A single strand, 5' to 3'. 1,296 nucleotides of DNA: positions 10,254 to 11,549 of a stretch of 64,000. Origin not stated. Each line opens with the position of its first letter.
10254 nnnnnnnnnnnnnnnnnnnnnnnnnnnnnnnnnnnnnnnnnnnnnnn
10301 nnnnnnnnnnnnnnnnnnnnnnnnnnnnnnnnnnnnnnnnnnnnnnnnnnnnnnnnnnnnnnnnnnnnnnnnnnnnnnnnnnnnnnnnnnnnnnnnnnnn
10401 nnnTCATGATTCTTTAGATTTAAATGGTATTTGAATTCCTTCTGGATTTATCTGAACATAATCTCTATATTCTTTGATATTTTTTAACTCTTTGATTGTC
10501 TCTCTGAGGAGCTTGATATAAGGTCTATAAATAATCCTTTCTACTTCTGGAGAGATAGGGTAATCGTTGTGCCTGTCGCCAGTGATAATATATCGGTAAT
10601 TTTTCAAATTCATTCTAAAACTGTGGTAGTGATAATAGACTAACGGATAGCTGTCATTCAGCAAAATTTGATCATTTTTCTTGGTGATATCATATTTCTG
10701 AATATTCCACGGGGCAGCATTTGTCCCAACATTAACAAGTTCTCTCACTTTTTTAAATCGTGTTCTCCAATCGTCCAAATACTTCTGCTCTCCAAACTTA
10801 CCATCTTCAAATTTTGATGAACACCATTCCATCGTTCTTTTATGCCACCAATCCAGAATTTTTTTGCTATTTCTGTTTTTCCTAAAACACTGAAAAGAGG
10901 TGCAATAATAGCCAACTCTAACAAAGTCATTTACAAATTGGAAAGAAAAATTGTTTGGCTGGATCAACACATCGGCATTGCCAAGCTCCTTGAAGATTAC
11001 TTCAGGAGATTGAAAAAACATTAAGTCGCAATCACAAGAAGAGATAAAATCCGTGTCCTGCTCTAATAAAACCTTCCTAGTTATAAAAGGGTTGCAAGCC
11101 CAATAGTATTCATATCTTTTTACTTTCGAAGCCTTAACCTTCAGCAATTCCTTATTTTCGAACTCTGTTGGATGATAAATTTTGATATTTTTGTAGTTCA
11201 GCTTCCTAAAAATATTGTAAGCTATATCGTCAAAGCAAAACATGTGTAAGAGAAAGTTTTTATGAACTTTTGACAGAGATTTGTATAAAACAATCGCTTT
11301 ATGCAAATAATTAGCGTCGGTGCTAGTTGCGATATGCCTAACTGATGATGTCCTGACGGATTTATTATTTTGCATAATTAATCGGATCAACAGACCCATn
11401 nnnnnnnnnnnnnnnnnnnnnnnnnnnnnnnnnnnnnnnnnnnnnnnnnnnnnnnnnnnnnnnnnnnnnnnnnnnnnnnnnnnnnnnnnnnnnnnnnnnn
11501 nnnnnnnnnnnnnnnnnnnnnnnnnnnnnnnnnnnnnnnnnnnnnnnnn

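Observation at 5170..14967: Single 10-gene operon combining preQ0 (7-deazaguanine) biosynthesis with sugar-tailoring enzymes, bracketed by two KsgA/Erm-type rRNA methyltransferase paralogues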

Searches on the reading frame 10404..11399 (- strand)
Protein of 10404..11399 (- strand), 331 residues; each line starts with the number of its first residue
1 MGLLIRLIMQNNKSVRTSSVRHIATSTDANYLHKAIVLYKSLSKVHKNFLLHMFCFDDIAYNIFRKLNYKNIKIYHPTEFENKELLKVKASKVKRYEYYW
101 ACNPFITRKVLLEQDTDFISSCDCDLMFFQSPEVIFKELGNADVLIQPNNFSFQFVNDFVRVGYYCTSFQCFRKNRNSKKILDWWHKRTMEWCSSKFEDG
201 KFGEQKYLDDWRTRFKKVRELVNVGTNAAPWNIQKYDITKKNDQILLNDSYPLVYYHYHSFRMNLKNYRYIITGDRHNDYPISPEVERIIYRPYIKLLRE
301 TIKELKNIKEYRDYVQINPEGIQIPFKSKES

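Call 3: search_protein_families(library=pfam, proteins=[window:10404-11399:-], max_evalue=0.01)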
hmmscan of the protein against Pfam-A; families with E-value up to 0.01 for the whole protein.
window:10404-11399:- (331 aa): 0 families

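Call 4: search_protein_families(library=ncbifam, proteins=[window:10404-11399:-], max_evalue=0.01)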
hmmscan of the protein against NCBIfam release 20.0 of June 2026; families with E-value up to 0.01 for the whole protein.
window:10404-11399:- (331 aa): 0 families

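Call 9: find_encoding_contigs(protein=window:10404-11399:-, flank=10000, max_places=6)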
Protein window:10404-11399:- (331 aa): no gene with exactly this product is on record in the collection.

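Call 12: find_homologous_proteins(query=window:10404-11399:-)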
Query window:10404-11399:- (331 aa): 115 proteins with E <= 0.001 among 898 candidates.
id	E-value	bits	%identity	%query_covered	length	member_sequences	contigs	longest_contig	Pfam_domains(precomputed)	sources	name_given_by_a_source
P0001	1.2e-192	657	87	97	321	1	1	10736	-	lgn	-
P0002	1.4e-190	651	100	84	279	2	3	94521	-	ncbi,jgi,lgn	-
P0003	1.4e-182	624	80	97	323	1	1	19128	-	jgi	jgi:hypothetical protein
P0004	4.1e-176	603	80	94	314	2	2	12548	-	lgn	-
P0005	5.3e-173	593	75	95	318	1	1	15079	-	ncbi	-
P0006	3.5e-170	584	76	95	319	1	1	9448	-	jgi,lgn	jgi:hypothetical protein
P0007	2.7e-167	574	75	96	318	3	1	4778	-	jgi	jgi:hypothetical protein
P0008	2.6e-166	571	72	97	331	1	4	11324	-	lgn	-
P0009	3.4e-160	551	72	95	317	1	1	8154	PF03407.23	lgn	-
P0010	4.5e-156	537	70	94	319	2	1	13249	-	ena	-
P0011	1.3e-152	526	67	96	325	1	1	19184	-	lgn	-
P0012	3.1e-148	511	67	92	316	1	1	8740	-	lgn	-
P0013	7.9e-148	510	69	92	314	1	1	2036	-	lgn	-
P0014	1.4e-146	506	65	97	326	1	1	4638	PF03407.23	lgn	-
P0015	1.8e-146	506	66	95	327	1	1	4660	-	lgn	-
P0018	3.9e-143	495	63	97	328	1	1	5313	PF03407.23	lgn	-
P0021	4.8e-141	488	63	94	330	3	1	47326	PF03407.23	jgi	jgi:hypothetical protein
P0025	3.1e-138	479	61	96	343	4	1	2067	PF03407.23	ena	-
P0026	4.3e-137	475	63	94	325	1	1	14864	PF03407.23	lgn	-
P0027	7.9e-137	474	63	94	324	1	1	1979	PF03407.23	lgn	-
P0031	1.4e-133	463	61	93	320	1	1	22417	PF03407.23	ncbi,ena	-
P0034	8.9e-131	454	62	92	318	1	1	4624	PF03407.23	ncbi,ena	-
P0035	7.9e-130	451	58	94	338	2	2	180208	-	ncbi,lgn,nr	ncbi:MAG TPA: putative nucleotide-diphospho-sugar transferase [Patescibacteria group bacterium]|nr:p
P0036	8.7e-129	447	58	93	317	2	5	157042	PF03407.23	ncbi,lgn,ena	-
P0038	2.7e-128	446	62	91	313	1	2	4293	PF03407.23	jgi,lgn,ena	-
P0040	1.4e-126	440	58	93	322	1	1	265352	PF03407.23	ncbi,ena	-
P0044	5.8e-122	425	58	92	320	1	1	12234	PF01501.27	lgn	-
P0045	3.5e-120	419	56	92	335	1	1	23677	PF03407.23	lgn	-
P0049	1.4e-115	404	55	94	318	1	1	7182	PF03407.23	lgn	-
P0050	7.4e-115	402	56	91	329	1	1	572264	-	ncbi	-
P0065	8.2e-106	372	52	92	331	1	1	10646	PF03407.23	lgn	-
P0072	9.5e-103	362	50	90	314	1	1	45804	PF03407.23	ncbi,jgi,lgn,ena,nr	ncbi:glycosyl transferase [Patescibacteria group bacterium]|nr:glycosyl transferase [Patescibacteria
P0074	1.7e-101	358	51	91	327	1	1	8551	PF03407.23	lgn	-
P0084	4.4e-91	324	47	90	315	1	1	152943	-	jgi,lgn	-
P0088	5.7e-81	290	45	91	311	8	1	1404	PF03407.23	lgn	-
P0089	6.7e-81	290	45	91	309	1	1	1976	PF03407.23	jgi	-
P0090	1.2e-77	279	42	90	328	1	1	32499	PF01501.27,PF03407.23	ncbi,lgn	-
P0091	1.7e-77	279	43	91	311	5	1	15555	PF03407.23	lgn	-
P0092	1.3e-73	266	41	94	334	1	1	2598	PF01501.27,PF03407.23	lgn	-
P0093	5.3e-70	254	38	90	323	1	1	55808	PF01501.27,PF03407.23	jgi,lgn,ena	-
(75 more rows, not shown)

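Call 13: find_encoding_contigs(protein=P0002, flank=10000, max_places=3)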
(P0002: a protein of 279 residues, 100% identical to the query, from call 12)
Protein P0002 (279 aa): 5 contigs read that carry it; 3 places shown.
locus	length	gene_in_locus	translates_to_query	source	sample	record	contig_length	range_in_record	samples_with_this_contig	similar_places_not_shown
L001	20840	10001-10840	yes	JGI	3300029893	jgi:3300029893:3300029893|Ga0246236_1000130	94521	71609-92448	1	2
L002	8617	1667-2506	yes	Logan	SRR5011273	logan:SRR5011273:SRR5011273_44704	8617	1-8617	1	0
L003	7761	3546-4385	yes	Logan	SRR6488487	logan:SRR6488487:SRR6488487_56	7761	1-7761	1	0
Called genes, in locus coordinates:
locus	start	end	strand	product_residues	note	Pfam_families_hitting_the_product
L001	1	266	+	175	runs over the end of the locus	-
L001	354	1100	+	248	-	PF12146:Hydrolase_4 (faint)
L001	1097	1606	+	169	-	PF00293:NUDIX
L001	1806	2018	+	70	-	-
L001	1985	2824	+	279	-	PF21068:ATPgraspMvdD (weak), PF08443:RimK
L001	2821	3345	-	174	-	-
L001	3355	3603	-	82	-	-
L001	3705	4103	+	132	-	PF01406:tRNA-synt_1e, PF09334:tRNA-synt_1g (faint)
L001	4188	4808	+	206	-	PF01406:tRNA-synt_1e, PF09334:tRNA-synt_1g (weak), PF01921:tRNA-synt_1f (weak)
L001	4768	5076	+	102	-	PF23493:CysS_C (weak)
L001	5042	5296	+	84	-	-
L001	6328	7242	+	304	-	PF00398:RrnaAD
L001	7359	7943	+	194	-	PF01227:GTP_cyclohydroI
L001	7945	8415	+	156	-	PF01242:PTPS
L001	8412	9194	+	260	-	-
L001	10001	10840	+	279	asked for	-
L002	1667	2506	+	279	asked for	-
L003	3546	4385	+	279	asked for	-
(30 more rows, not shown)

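Call 14: find_encoding_contigs(protein=P0035, flank=10000, max_places=2)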
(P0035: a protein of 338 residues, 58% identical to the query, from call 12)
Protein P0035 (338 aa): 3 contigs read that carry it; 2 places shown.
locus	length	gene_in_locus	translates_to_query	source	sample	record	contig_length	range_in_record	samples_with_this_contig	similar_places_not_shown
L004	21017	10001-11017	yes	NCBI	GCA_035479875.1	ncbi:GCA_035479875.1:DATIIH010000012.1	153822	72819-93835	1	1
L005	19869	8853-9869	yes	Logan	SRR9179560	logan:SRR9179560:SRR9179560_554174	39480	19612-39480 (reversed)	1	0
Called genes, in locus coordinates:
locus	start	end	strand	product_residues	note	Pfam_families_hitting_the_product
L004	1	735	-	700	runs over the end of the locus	PF00115:COX1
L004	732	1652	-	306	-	PF00116:COX2 (weak), PF06481:COX_ARM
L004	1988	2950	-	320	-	-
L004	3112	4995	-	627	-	PF00795:CN_hydrolase, PF02540:NAD_synthase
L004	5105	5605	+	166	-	-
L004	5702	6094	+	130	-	PF07883:Cupin_2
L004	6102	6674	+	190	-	PF06821:Ser_hydrolase (weak)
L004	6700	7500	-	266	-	-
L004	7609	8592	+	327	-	PF01636:APH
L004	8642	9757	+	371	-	PF00155:Aminotran_1_2, PF01041:DegT_DnrJ_EryC1, PF00266:Aminotran_5 (weak), PF01276:OKR_DC_1 (weak), PF01053:Cys_Met_Meta_PP (weak)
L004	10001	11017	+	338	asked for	-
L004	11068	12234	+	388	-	PF01266:DAO, PF13450:NAD_binding_8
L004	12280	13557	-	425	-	PF00464:SHMT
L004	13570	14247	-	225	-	PF06508:QueC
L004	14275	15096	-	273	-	-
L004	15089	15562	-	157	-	PF01242:PTPS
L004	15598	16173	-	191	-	PF01227:GTP_cyclohydroI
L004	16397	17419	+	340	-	PF00398:RrnaAD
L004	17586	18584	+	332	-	PF00291:PALP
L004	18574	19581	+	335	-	PF02423:OCD_Mu_crystall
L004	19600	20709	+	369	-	PF01168:Ala_racemase_N, PF00842:Ala_racemase_C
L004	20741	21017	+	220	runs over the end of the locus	-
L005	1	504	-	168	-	?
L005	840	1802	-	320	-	-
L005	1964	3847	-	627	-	PF00795:CN_hydrolase, PF02540:NAD_synthase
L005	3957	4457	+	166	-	-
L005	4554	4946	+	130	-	PF07883:Cupin_2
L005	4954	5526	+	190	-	PF06821:Ser_hydrolase (weak)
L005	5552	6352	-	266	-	-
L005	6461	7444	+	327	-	PF01636:APH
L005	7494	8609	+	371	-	PF00155:Aminotran_1_2, PF01041:DegT_DnrJ_EryC1, PF00266:Aminotran_5 (weak), PF01276:OKR_DC_1 (weak), PF01053:Cys_Met_Meta_PP (weak)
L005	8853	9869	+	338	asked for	-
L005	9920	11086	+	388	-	PF01266:DAO, PF13450:NAD_binding_8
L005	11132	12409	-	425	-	PF00464:SHMT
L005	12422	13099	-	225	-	PF06508:QueC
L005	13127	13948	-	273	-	-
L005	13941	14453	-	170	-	PF01242:PTPS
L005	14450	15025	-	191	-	PF01227:GTP_cyclohydroI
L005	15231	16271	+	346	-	PF00398:RrnaAD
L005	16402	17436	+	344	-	PF00291:PALP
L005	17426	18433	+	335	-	PF02423:OCD_Mu_crystall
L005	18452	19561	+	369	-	PF01168:Ala_racemase_N, PF00842:Ala_racemase_C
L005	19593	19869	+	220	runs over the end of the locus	-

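Call 15: find_encoding_contigs(protein=P0050, flank=10000, max_places=2)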
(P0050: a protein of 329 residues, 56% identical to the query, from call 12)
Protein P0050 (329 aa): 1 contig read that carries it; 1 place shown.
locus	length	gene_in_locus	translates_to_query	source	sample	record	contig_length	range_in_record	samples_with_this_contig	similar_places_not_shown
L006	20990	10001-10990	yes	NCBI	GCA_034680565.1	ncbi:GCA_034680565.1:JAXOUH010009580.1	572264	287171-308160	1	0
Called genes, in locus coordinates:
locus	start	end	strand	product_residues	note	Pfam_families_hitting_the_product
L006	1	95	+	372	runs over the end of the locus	PF01546:Peptidase_M20, PF07687:M20_dimer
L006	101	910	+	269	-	PF13419:HAD_2 (weak)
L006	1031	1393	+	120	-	-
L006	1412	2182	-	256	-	PF02673:BacA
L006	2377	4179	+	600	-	PF00009:GTP_EFTU, PF01926:MMR_HSR1 (weak), PF22042:EF-G_D2 (weak), PF03144:GTP_EFTU_D2, PF00679:EFG_C, PF21018:BipA_C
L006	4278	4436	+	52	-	-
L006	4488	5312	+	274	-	PF00398:RrnaAD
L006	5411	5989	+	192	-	PF01227:GTP_cyclohydroI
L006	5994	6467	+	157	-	PF01242:PTPS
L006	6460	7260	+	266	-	-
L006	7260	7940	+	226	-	PF02568:ThiI, PF06508:QueC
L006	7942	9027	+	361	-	PF00155:Aminotran_1_2, PF01041:DegT_DnrJ_EryC1, PF00266:Aminotran_5, PF01053:Cys_Met_Meta_PP (weak)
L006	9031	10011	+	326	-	PF01820:Dala_Dala_lig_N (weak), PF02655:ATP-grasp_3 (faint), PF02222:ATP-grasp (weak), PF02786:CPSase_L_D2 (weak), PF07478:Dala_Dala_lig_C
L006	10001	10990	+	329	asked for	-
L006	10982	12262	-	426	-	-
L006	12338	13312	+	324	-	PF00398:RrnaAD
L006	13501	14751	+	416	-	PF00587:tRNA-synt_2b, PF03129:HGTP_anticodon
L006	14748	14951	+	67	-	-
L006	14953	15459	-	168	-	PF01243:PNPOx_N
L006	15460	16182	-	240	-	PF00106:adh_short, PF01370:Epimerase (weak), PF13561:adh_short_C2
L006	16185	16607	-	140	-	PF01243:PNPOx_N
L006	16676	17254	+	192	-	PF05198:IF3_N, PF00707:IF3_C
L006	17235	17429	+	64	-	PF01632:Ribosomal_L35p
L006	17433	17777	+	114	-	PF00453:Ribosomal_L20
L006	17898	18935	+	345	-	PF02912:Phe_tRNA-synt_N, PF01409:tRNA-synt_2d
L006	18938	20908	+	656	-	PF03483:B3_4, PF03484:B5, PF17759:tRNA_synthFbeta, PF03147:FDX-ACB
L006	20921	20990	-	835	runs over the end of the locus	PF00912:Transgly, PF00905:Transpeptidase, PF17957:Big_7 (weak)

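Call 18: find_related_loci(query=A1, collection=genome_contigs, flank=10000)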
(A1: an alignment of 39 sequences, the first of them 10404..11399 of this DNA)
Query A1 (331 aa) in genome_contigs; peptide patterns used: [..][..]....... (x = any residue, [..] = any of these).
600 stretches matched a pattern (row limit reached: there are more); 592 encode a relative of the query (tblastn E <= 1e-3); the best 80 are kept; 80 distinct loci.
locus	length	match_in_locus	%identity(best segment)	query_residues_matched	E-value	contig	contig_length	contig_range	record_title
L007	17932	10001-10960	57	4-321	8e-132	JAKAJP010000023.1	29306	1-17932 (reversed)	MAG: bacterium isolate WY4.bin110 NODE_1841_length_29306_cov_1.976696, whole genome shotgun sequence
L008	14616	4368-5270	55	21-322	2e-110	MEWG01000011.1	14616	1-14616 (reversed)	MAG: candidate division WWE3 bacterium RIFOXYD1_FULL_39_9 rifoxyd1_full_scaffold_1908, whole genome shotgun sequence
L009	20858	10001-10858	38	17-305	2e-62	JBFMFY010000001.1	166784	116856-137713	MAG: Bacteroidota bacterium isolate MAG283 MAG283_1, whole genome shotgun sequence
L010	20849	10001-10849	37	20-308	2e-62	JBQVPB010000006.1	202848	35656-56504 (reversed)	MAG: Methylophilus sp. isolate NL0208PS_5 k141_118731_length_202848_cov_122.9892, whole genome shotgun sequence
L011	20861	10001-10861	38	22-308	5e-62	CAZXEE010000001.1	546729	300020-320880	MAG TPA_asm: uncultured Gammaproteobacteria bacterium isolate SRP192927_co4_30 genome assembly, contig: NODE_1_length_54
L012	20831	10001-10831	37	16-298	2e-61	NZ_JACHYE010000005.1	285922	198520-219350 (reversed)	Herbaspirillum sp. Sphag64 Ga0365388_05, whole genome shotgun sequence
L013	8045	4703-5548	38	24-308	2e-61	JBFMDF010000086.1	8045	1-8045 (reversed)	MAG: Bacteroidota bacterium isolate MAG212 MAG212_86, whole genome shotgun sequence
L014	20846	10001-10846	38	24-308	4e-61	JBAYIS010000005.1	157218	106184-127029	MAG: Bacteroidota bacterium isolate SO_2016_GW1_36 scaffold00214_OW334_2016, whole genome shotgun sequence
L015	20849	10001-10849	37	19-308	9e-61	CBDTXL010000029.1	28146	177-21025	MAG TPA_asm: uncultured bacterium isolate ERR2431955_maxbin2_4 genome assembly, contig: ERZ23878311.725, whole genome sh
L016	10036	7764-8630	33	31-325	8e-61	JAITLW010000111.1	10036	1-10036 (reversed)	MAG: Sphingobacterium sp. isolate Pcu381_bin33 k119_464959, whole genome shotgun sequence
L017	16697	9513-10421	35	17-325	2e-60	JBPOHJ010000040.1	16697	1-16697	MAG: Bacteroidota bacterium isolate MAG_156 c_000000224917, whole genome shotgun sequence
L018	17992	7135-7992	36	28-321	3e-60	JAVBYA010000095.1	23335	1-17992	MAG: Bacteroidota bacterium isolate GS21 1259, whole genome shotgun sequence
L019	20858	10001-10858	36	20-308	3e-60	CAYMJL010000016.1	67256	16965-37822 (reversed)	MAG TPA_asm: uncultured Flavobacteriales bacterium isolate SRP062349_co2_45 genome assembly, contig: NODE_260_length_672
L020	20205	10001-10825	37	24-314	3e-60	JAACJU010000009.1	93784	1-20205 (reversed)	MAG: Arcobacter sp. LC1 Acrobacter.9, whole genome shotgun sequence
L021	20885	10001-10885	36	21-319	6e-60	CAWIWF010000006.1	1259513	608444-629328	MAG: uncultured Thermoleophilia bacterium isolate MFD04212.bin.2.33 genome assembly, contig: contig_6834, whole genome s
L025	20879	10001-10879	35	6-314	9e-59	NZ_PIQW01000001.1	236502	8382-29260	Campylobacter concisus strain P26UCO-S1 NODE_1_length_236502_cov_131.951, whole genome shotgun sequence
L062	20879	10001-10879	33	12-307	3e-55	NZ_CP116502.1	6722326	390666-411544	Pseudomonas danubii strain JDS02PS016 chromosome, complete genome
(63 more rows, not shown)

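Call 24: search_solved_structures(query=A1, max_evalue=1)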
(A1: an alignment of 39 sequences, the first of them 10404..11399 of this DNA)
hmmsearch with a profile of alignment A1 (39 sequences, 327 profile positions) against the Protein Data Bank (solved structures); distinct sequences matched with E-value up to 1: 10.
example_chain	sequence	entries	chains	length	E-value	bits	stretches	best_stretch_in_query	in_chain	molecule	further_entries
9p3j_A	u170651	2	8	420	0.019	17.2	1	82-169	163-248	Xyloglucan 6-xylosyltransferase 2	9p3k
6bsu_A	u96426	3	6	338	0.097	14.9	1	82-169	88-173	Xyloglucan 6-xylosyltransferase 1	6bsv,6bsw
3t7m_A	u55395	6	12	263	0.24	13.6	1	4-121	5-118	Glycogenin-1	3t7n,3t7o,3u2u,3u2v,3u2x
3q4s_A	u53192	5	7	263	0.24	13.6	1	4-121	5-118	Glycogenin-1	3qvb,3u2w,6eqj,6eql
3u2t_A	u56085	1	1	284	0.29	13.4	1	4-121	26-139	Glycogenin-1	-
8oyv_A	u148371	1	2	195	0.37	13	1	262-324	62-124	De novo designed soluble Claudin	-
7zbn_E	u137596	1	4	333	0.44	12.8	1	4-121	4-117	Isoform GN-1 of Glycogenin-1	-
7q0b_E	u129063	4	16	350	0.47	12.7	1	4-121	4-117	Glycogenin-1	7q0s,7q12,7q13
8cvx_E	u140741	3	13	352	0.47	12.7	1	4-121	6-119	Glycogenin-1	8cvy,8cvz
3rmv_A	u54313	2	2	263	0.62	12.3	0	4-121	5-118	Glycogenin-1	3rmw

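Call 29: search_protein_families(library=pfam, proteins=[L062:6125-7504:+, L062:8189-9154:+, L062:9151-9957:+, L062:10025-11011:+, L062:11011-11373:+, L062:11370-12467:+, L062:12847-14040:+, L025:9213-10043:+, L025:10991-11350:+, L025:12433-13308:+], max_evalue=0.001)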
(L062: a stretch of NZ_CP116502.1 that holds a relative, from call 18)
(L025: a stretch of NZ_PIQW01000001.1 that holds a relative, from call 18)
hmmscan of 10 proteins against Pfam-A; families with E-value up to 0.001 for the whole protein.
L062:6125-7504:+ (459 aa): 3 families
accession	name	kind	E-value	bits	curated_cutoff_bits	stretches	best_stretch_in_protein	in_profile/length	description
PF01943.22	Polysacc_synt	-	1.2e-29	104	28.2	1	44-312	3-274/274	Polysaccharide biosynthesis protein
PF13440.11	Polysacc_synt_3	-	9.3e-22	78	23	1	67-360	2-291/293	Polysaccharide biosynthesis protein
PF14015.11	DUF4231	-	0.00097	20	24.7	1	171-254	7-89/103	Protein of unknown function (DUF4231)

L062:8189-9154:+ (321 aa): 1 family
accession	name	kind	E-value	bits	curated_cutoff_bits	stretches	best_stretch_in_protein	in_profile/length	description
PF00535.33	Glycos_transf_2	-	3e-07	30.9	23.3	1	28-170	2-140/168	Glycosyl transferase family 2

L062:9151-9957:+ (268 aa): 0 families

L062:10025-11011:+ (328 aa): 0 families

L062:11011-11373:+ (120 aa): 1 family
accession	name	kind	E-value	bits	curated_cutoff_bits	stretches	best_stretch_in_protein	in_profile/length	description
PF05523.17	FdtA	-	5.4e-36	123.7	23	1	3-117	4-122/131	WxcM-like, C-terminal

L062:11370-12467:+ (365 aa): 3 families
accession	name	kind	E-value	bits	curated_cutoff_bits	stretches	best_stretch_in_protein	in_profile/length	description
PF01041.23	DegT_DnrJ_EryC1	-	1.7e-103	347.1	19.8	1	20-355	9-357/360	DegT/DnrJ/EryC1/StrS aminotransferase family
PF00266.25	Aminotran_5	-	7.4e-05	22.3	21.5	1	53-164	67-183/371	Aminotransferase class-V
PF00155.27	Aminotran_1_2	-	0.0005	19.8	19.7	1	38-215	45-249/361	Aminotransferase class I and II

L062:12847-14040:+ (397 aa): 1 family
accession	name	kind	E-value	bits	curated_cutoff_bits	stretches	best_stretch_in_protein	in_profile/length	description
PF00990.26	GGDEF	-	5.8e-44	150.1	23.8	1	229-383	1-161/161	Diguanylate cyclase, GGDEF domain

L025:9213-10043:+ (276 aa): 0 families

L025:10991-11350:+ (119 aa): 2 families
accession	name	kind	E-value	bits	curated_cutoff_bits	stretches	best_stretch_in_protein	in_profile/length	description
PF05523.17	FdtA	-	5.4e-39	133.4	23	1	4-117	5-122/131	WxcM-like, C-terminal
PF14667.12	Polysacc_synt_C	-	0.00026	21.5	28.7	1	11-112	2-106/111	Polysaccharide biosynthesis C-terminal domain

L025:12433-13308:+ (291 aa): 3 families
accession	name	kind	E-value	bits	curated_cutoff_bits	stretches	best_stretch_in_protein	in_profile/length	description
PF00483.29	NTP_transferase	-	2.5e-73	247.1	21.2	1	2-241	1-243/245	Nucleotidyl transferase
PF12804.13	NTP_transf_3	-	1.9e-06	28.6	27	1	3-117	1-104/160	MobA-like NTP transferase domain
PF01128.25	IspD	-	0.00044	20.5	27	0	4-67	4-65/221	2-C-methyl-D-erythritol 4-phosphate cytidylyltransferase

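Call 36: find_encoding_contigs(protein=P0040, flank=10000, max_places=1)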
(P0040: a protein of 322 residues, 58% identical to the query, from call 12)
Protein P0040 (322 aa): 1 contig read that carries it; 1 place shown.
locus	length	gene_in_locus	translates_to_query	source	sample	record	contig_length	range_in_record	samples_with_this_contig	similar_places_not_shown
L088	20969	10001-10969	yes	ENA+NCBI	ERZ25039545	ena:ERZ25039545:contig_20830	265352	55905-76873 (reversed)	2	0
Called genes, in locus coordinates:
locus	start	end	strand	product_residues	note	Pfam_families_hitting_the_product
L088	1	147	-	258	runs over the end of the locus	PF00293:NUDIX, PF14815:NUDIX_4 (weak)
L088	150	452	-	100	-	-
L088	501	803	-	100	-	-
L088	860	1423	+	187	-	PF01467:CTP_transf_like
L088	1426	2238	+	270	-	PF02540:NAD_synthase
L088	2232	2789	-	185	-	-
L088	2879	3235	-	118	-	-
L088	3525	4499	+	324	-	PF01861:BpsA_C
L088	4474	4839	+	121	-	PF02675:AdoMet_dc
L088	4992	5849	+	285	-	PF13353:Fer4_12 (weak), PF04055:Radical_SAM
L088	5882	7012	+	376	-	PF06508:QueC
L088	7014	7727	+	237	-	-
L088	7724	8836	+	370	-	PF00070:Pyr_redox (faint), PF01266:DAO, PF03486:HI0933_like (faint), PF13450:NAD_binding_8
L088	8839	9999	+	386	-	PF01041:DegT_DnrJ_EryC1, PF00155:Aminotran_1_2, PF00266:Aminotran_5 (weak)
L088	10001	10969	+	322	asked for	PF03407:Nucleotid_trans (weak)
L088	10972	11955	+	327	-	PF01636:APH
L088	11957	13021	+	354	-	PF01636:APH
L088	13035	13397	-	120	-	PF01242:PTPS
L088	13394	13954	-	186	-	PF01227:GTP_cyclohydroI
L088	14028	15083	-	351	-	PF00398:RrnaAD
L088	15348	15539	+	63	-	-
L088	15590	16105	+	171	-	PF00665:rve (weak), PF13683:rve_3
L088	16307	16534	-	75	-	PF24250:HVO_2718 (weak), PF12844:HTH_19, PF13560:HTH_31, PF13443:HTH_26, PF01381:HTH_3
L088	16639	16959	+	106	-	-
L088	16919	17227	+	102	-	PF11611:DUF4352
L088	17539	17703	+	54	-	-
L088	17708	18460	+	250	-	PF00376:MerR (weak), PF13411:MerR_1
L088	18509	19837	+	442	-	PF02195:ParB_N, PF01555:N6_N4_Mtase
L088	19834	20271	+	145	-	-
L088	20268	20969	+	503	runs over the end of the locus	PF17289:Terminase_6C (weak)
